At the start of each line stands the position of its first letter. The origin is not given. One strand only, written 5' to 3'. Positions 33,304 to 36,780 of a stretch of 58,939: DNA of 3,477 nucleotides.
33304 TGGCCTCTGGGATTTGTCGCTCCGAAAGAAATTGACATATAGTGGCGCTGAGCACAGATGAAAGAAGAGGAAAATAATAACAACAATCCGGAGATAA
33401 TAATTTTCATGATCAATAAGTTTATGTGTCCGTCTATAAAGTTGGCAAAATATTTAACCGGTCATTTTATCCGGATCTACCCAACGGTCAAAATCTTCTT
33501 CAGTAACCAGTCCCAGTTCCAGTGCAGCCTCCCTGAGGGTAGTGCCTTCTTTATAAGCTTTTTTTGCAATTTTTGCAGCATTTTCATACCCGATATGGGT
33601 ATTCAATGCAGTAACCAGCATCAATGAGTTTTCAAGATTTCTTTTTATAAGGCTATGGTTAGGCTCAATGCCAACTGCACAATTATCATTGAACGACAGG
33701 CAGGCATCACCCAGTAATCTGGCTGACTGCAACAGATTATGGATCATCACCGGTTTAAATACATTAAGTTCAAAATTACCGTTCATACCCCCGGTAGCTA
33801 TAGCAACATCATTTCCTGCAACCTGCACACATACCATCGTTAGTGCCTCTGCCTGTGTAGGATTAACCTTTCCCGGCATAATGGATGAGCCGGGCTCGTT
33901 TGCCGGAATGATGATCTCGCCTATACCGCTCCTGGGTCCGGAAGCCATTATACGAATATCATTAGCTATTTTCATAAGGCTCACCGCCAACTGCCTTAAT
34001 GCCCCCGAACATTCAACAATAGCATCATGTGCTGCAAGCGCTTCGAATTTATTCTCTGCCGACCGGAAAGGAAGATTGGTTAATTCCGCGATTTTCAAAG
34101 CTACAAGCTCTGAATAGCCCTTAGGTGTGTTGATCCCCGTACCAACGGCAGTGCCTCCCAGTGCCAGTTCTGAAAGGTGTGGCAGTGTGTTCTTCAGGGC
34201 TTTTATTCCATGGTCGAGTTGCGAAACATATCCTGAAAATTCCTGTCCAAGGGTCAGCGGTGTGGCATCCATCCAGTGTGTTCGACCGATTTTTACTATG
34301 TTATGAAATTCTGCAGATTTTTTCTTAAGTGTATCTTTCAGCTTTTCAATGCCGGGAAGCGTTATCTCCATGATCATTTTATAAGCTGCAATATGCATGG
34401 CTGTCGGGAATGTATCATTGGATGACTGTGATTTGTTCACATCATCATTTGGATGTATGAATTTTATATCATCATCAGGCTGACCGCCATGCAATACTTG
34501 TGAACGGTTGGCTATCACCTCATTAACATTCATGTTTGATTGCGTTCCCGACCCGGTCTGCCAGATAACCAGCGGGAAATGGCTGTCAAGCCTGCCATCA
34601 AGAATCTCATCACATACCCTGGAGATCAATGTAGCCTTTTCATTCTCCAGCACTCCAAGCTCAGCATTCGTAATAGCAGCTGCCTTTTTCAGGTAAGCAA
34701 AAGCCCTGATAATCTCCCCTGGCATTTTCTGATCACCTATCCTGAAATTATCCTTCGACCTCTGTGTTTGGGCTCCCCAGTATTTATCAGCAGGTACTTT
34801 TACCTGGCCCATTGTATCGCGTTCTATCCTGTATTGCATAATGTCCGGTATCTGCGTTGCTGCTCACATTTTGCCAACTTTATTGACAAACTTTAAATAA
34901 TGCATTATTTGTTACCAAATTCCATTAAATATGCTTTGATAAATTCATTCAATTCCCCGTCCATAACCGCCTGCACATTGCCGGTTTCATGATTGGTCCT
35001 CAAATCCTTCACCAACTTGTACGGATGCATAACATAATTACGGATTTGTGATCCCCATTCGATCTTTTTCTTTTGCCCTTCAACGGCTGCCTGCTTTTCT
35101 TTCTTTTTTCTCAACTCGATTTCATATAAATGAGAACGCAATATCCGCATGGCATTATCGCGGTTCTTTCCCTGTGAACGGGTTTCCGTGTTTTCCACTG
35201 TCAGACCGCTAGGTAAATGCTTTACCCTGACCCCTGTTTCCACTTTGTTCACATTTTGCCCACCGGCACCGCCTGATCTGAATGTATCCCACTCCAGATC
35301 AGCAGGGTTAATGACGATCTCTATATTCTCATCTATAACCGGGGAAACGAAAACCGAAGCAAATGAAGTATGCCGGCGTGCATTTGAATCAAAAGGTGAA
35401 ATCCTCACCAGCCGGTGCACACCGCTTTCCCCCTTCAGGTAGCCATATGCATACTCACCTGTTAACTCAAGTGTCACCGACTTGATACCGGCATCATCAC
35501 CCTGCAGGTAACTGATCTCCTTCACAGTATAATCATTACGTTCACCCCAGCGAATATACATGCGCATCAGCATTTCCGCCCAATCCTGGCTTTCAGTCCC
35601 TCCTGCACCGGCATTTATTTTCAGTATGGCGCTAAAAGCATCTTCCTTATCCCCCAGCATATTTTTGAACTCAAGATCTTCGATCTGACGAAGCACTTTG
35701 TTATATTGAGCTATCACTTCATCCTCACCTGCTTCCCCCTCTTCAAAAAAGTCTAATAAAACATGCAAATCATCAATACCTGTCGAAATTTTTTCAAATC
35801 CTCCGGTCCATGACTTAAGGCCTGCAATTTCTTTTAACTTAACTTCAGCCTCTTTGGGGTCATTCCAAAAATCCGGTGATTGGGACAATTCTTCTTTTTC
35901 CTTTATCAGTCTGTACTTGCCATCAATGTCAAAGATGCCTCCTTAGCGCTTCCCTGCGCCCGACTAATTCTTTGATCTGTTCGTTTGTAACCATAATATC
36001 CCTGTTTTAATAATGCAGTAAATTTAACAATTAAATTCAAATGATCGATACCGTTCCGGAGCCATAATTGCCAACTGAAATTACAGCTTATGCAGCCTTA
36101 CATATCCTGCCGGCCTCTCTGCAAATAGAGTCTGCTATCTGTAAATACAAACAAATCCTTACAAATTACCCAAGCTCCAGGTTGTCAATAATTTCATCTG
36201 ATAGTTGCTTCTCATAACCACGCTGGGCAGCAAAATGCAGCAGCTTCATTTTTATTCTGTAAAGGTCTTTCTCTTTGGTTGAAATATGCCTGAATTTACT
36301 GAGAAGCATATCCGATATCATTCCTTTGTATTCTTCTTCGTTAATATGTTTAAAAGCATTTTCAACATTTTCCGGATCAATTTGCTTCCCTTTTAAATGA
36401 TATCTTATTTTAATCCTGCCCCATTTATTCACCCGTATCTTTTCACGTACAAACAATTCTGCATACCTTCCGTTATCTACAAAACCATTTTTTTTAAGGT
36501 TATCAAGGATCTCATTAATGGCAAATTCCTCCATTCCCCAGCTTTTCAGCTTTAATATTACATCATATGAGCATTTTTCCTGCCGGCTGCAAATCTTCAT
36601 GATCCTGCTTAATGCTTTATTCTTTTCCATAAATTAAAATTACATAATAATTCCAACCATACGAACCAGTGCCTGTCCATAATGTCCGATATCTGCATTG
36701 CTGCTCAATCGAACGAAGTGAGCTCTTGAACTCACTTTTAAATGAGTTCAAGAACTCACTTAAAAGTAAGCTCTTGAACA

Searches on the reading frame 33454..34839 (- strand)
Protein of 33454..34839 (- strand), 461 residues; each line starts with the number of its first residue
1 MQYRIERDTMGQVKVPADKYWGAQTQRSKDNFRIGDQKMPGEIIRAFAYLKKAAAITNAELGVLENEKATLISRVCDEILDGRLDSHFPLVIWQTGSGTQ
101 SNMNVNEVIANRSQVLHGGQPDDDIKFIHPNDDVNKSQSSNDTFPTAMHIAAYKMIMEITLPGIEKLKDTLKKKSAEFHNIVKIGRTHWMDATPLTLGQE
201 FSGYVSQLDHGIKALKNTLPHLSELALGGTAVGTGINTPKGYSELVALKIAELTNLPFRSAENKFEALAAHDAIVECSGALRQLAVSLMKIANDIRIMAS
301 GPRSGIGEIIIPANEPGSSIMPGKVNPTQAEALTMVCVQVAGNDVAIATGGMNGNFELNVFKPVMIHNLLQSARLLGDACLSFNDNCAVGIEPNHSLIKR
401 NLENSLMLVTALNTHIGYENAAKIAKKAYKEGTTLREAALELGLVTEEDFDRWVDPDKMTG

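Call 45: search_protein_families(library=pfam, proteins=[window:33454-34839:-], max_evalue=0.001)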
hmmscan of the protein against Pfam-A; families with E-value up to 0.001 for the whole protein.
window:33454-34839:- (461 aa): 2 families
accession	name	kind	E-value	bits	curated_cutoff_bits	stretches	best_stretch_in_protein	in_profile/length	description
PF00206.25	Lyase_1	-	9.1e-111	370.6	27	1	11-342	1-312/312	Lyase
PF10415.14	FumaraseC_C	-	5.7e-28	97.6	32.5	1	408-461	1-54/54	Fumarase C C-terminus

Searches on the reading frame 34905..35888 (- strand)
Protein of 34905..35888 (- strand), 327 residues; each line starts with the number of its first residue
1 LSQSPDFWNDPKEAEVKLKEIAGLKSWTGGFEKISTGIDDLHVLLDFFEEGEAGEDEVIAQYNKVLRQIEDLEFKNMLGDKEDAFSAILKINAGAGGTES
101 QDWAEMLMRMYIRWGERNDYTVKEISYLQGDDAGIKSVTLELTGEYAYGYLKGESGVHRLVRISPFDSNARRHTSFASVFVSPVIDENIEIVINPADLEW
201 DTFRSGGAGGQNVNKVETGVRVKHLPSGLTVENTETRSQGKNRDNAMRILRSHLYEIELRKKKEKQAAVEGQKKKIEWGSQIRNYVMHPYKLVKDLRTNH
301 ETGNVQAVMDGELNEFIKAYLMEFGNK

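Call 57: search_protein_families(library=pfam, proteins=[window:34905-35888:-], max_evalue=0.001)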
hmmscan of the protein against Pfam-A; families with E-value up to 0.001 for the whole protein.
window:34905-35888:- (327 aa): 2 families
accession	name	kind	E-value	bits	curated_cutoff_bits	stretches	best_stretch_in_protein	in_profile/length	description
PF03462.23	PCRF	-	1e-50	172.7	24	1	3-179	13-194/194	PCRF domain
PF00472.26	RF-1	-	7.4e-38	129.5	35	1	187-297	1-116/116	RF-1 domain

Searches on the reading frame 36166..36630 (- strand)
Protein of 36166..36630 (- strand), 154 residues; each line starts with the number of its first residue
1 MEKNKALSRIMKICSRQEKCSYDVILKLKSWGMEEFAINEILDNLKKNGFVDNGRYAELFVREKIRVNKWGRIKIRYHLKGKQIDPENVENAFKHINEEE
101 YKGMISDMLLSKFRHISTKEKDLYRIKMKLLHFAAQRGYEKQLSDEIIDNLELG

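Call 57: search_protein_families(library=pfam, proteins=[window:36166-36630:-], max_evalue=0.001)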
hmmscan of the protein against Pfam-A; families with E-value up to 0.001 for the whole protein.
window:36166-36630:- (154 aa): 2 families
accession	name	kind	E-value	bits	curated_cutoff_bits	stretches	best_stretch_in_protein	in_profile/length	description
PF02631.22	RecX_HTH2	-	4.6e-13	49.6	26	1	54-92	3-41/42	RecX, second three-helix domain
PF21982.2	RecX_HTH1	-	1.4e-05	25.5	26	0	6-44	1-39/40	RecX, first three-helix domain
